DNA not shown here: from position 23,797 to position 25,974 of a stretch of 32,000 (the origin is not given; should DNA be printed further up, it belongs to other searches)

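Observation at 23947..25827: Intact protelomerase (hairpin-telomere resolvase) gene embedded between cpcT and mutS2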

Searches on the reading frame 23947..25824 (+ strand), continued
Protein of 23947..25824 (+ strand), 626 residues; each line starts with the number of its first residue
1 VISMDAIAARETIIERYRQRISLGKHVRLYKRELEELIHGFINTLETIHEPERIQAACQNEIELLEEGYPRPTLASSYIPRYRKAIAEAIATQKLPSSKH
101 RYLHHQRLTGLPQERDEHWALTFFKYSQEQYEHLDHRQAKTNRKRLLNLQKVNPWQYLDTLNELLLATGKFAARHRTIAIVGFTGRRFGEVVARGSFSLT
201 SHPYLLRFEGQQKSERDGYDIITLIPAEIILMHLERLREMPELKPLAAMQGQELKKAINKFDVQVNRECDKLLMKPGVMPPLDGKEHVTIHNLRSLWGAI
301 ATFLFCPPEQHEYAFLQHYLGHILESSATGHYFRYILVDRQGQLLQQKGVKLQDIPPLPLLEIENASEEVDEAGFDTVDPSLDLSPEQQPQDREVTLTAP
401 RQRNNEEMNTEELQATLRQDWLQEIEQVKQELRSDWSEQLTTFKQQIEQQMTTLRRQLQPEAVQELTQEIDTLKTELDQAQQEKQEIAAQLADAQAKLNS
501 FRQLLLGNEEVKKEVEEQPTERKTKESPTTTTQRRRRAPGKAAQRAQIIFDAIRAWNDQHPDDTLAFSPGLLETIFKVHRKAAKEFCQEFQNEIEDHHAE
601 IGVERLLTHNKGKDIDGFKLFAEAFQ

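Call 16: search_solved_structures(query=A1, max_evalue=1, show_alignments=4)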
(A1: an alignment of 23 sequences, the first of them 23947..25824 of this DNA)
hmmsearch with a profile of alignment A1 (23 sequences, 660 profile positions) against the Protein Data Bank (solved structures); distinct sequences matched with E-value up to 1: 62 (the best 60 are shown).
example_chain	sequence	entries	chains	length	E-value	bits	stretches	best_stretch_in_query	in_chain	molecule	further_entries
4dwp_A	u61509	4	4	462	1.7e-16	63.2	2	36-123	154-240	Protelomerase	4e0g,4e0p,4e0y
4e0z_A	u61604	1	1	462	2.7e-16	62.5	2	155-346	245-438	Protelomerase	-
4e10_A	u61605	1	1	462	6.4e-16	61.3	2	157-346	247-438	Protelomerase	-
4e0j_A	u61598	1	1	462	4.2e-15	58.6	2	36-123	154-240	Protelomerase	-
4f41_A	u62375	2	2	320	5.6e-14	54.9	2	36-123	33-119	Protelomerase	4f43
2v6e_A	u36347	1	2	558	3.9e-13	52.1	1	116-339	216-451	PROTELEMORASE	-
8qox_B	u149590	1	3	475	0.0014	20.5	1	401-526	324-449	Conserved membrane protein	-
9d2f_Z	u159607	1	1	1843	0.0033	19.3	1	381-559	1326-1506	Cilia- and flagella-associated protein 44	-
2dq3_A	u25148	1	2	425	0.0088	17.9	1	439-521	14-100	Seryl-tRNA synthetase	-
7m2w_U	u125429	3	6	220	0.01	17.6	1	400-523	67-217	Spindle pole body component 110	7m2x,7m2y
8p4y_A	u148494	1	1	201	0.013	17.3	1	460-523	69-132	Protein origami triangle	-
4rsi_B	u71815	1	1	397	0.023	16.5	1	458-550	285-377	Structural maintenance of chromosomes protein 4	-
13bv_D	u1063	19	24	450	0.032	16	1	429-548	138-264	Beclin-1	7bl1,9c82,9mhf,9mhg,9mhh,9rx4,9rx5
4xa1_A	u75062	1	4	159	0.043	15.6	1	408-507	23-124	Gp7-MYH7(1173-1238)-EB1 chimera protein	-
9mmu_A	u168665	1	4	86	0.077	14.8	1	468-538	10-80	M protein, serotype 5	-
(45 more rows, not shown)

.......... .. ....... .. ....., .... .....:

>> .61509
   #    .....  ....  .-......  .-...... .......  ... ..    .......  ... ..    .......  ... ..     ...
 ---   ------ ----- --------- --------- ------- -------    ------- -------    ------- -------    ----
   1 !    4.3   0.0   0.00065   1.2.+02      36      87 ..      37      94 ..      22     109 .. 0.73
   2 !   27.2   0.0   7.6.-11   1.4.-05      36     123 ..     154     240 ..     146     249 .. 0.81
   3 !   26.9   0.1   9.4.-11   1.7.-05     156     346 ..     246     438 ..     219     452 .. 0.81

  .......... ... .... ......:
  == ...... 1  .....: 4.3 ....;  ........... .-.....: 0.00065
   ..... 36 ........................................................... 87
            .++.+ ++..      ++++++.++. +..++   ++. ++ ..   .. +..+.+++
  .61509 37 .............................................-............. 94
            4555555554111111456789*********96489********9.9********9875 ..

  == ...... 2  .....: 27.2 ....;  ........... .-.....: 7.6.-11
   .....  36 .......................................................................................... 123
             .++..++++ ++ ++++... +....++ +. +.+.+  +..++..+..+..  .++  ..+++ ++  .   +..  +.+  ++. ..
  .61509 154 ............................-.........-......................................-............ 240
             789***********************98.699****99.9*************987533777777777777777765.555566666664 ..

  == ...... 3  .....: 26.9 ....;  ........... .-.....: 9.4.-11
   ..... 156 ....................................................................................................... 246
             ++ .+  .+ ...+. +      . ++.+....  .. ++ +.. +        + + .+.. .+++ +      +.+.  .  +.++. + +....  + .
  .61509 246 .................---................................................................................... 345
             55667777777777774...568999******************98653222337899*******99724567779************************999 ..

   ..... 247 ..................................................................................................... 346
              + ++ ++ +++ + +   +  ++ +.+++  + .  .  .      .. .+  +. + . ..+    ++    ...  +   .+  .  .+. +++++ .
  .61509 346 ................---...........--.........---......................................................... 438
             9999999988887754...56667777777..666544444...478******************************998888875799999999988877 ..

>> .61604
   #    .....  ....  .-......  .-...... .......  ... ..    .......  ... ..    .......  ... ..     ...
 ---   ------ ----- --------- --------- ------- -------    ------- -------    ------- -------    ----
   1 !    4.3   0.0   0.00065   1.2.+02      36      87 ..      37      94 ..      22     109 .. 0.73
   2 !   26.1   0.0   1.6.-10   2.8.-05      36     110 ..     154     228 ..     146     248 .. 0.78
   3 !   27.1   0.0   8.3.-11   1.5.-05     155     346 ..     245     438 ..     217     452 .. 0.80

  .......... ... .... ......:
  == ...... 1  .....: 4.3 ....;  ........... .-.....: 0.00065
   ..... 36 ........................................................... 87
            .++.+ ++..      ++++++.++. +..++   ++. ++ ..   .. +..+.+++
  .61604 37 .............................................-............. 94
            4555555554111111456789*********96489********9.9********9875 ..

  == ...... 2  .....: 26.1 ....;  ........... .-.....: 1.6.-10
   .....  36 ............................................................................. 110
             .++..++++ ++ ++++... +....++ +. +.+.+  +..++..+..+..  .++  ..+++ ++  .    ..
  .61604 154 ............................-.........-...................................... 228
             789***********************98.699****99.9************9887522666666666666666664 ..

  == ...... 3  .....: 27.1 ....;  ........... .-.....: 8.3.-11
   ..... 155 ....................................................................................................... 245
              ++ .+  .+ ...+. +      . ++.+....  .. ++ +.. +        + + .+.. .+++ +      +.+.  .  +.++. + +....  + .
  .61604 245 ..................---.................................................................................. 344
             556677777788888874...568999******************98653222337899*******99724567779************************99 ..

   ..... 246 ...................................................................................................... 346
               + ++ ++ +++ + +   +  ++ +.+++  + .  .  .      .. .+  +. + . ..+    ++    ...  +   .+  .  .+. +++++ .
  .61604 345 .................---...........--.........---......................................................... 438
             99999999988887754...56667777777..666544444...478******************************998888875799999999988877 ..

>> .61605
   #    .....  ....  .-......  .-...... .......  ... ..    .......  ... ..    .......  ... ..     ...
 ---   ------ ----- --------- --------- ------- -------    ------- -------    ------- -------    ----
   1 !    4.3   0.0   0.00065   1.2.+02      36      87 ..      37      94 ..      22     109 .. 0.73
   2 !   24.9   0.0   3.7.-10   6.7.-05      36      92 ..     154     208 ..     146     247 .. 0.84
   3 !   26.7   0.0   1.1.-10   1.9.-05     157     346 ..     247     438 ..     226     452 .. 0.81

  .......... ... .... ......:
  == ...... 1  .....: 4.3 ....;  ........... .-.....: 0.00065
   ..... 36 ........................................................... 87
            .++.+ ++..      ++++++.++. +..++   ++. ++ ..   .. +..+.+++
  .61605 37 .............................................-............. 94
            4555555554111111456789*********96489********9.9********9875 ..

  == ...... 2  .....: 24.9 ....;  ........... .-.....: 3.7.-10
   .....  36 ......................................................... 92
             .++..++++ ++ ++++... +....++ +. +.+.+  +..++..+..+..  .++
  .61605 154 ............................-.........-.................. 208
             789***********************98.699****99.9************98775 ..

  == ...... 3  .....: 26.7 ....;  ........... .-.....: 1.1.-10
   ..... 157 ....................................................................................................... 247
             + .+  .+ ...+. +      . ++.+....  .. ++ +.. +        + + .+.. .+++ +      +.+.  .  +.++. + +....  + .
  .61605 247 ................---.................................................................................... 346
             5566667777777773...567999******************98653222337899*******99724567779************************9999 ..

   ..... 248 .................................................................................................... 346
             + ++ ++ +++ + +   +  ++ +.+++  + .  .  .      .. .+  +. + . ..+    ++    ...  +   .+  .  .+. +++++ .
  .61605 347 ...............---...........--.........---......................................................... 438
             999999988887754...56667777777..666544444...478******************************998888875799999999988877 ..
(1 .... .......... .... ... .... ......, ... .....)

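Call 17: find_encoding_contigs(protein=window:23956-25824:+, flank=10000, max_places=6)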
Protein window:23956-25824:+ (623 aa): no gene with exactly this product is on record in the collection.

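Call 19: find_encoding_contigs(protein=P0004, flank=10000, max_places=3)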
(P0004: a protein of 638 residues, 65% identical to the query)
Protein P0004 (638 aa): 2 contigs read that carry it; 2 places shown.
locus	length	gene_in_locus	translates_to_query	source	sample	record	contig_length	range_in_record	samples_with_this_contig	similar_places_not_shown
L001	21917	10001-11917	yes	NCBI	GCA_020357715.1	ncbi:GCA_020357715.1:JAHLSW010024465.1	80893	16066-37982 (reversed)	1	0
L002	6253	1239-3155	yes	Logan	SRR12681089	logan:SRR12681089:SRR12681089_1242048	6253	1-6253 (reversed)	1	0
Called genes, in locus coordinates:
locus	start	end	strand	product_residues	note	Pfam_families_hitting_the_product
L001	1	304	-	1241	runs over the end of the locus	PF01627:Hpt (weak), PF02518:HATPase_c, PF01584:CheW, PF00072:Response_reg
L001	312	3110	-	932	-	PF13492:GAF_3 (faint), PF01590:GAF, PF13185:GAF_2 (faint), PF01590:GAF, PF00015:MCPsignal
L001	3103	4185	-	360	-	PF12849:PBP_like_2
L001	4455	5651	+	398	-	PF00072:Response_reg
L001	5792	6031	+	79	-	PF02604:PhdYeFM_antitox (weak)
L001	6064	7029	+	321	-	PF04055:Radical_SAM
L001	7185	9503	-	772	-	PF02706:Wzz, PF01656:CbiA, PF09140:MipZ (weak), PF10609:ParA, PF13614:AAA_31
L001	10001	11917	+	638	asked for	PF16684:ResT-TelK_cat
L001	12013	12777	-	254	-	PF04755:PAP_fibrillin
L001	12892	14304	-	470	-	PF12895:ANAPC3 (faint), PF07719:TPR_2 (faint), PF13174:TPR_6 (faint), PF13176:TPR_7 (faint), PF13181:TPR_8 (faint), PF14559:TPR_19 (weak), PF25062:ARM_TT21_N (weak), PF13424:TPR_12 (weak), +7 more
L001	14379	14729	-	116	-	-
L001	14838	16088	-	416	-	PF14224:DUF4331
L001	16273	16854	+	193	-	PF07638:Sigma70_ECF, PF04542:Sigma70_r2, PF08281:Sigma70_r4_2, PF04545:Sigma70_r4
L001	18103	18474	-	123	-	-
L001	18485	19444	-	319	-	-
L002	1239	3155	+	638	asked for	PF16684:ResT-TelK_cat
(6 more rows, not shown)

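Call 20: find_encoding_contigs(protein=P0016, flank=10000, max_places=3)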
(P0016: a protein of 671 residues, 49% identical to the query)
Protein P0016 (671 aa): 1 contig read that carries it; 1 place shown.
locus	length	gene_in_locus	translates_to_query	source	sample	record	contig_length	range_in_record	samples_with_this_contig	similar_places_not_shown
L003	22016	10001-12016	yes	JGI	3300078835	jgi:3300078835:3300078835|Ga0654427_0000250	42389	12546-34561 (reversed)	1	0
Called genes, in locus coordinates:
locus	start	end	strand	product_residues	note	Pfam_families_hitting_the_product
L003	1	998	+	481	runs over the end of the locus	PF02878:PGM_PMM_I, PF02879:PGM_PMM_II, PF02880:PGM_PMM_III, PF00408:PGM_PMM_IV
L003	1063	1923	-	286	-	PF12974:Phosphonate-bd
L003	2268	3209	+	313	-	PF11845:Tll0287-like, PF00672:HAMP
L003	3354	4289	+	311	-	PF11845:Tll0287-like, PF00672:HAMP (weak)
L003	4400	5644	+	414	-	PF00069:Pkinase, PF01636:APH (faint), PF07714:PK_Tyr_Ser-Thr, PF06293:Kdo (weak), PF03109:ABC1, PF26309:DUF8082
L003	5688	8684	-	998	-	PF00515:TPR_1 (weak), PF13424:TPR_12 (weak), PF13371:TPR_9, PF13414:TPR_11 (weak), PF13432:TPR_16 (weak), PF00515:TPR_1, PF07719:TPR_2 (weak), PF12770:CHAT, +15 more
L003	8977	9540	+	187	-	PF01613:Flavin_Reduct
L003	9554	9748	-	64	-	-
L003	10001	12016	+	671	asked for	PF16684:ResT-TelK_cat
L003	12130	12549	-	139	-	-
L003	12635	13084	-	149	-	-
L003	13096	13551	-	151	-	-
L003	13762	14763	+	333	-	PF10111:Glyco_tranf_2_2 (weak), PF13641:Glyco_tranf_2_3, PF00535:Glycos_transf_2, PF13632:Glyco_trans_2_3, PF02709:Glyco_transf_7C (weak)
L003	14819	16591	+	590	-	PF02543:Carbam_trans_N, PF00814:TsaD (faint), PF16861:Carbam_trans_C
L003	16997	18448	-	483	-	PF11850:DUF3370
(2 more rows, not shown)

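Call 22: find_related_loci(query=A1, collection=genome_contigs, flank=10000)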
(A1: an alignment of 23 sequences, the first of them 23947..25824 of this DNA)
Query A1 (626 aa) in genome_contigs; peptide patterns used: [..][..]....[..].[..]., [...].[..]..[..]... (x = any residue, [..] = any of these).
82 stretches matched a pattern; 42 encode a relative of the query (tblastn E <= 1e-3); 42 distinct loci.
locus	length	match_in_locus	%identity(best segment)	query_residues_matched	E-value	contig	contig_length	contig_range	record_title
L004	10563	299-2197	70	4-626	0e+0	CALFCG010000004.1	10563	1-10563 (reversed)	MAG: uncultured cyanobacterium isolate R2_Bin_METABAT__82_1 genome assembly, contig: c_000003821610, whole genome shotgu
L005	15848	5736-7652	63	8-626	0e+0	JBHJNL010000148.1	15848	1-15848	MAG: Thermosynechococcaceae cyanobacterium isolate al_S4C752_1 S4Ck119_129822, whole genome shotgun sequence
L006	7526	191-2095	62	8-625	0e+0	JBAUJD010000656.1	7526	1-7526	MAG: Thermosynechococcaceae cyanobacterium isolate MFD12179_ilm_asm_bin10 k127_51351, whole genome shotgun sequence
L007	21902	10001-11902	47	10-623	2e-179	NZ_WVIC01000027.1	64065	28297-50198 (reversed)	Petrachloros mirabilis ULC683 NODE_355_length_64065_cov_122.444509, whole genome shotgun sequence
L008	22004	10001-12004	41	9-621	4e-153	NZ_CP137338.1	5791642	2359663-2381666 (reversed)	Altericista sp. CCNU0014 chromosome, complete genome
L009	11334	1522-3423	42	4-622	2e-152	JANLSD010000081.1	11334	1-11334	MAG: Acaryochloridaceae cyanobacterium OTE_25_metabat_464 OTE_25_k141_2235493, whole genome shotgun sequence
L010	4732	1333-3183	42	7-623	2e-151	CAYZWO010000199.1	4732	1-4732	MAG TPA_asm: uncultured bacterium isolate binchicken_co209_185 genome assembly, contig: NODE_17269_length_4732_cov_5.358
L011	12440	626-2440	42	10-623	3e-148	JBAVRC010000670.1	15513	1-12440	MAG: Thermosynechococcaceae cyanobacterium isolate MFD03026_ilm_asm_bin6 k127_19052, whole genome shotgun sequence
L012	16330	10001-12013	40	1-622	9e-144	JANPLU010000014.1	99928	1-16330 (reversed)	MAG: Acaryochloridaceae cyanobacterium VAR_48_metabat_390 VAR_48_k141_4060828, whole genome shotgun sequence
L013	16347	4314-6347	40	1-621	8e-143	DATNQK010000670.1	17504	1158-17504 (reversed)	MAG TPA_asm: Stenomitos sp. isolate SMAG_U16505 k141_376798, whole genome shotgun sequence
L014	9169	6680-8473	48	7-622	5e-178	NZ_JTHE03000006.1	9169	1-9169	Lyngbya confervoides BDU141951 NODE_1082_length_9169_cov_358.275297, whole genome shotgun sequence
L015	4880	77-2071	40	1-622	2e-141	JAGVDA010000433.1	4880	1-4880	MAG: Thermosynechococcus sp. WC_1 c_000000029389, whole genome shotgun sequence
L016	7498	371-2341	40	1-622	6e-137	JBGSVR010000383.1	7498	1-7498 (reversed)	MAG: Thermosynechococcaceae cyanobacterium isolate JTS-AC461 k141_4142681, whole genome shotgun sequence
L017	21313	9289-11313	38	10-624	4e-133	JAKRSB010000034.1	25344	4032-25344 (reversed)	MAG: Thermosynechococcaceae cyanobacterium MS004 bin-004_33, whole genome shotgun sequence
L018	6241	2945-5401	52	10-623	3e-128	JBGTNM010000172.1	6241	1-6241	MAG: Microcystaceae cyanobacterium isolate JTS-RE388 k141_2195997, whole genome shotgun sequence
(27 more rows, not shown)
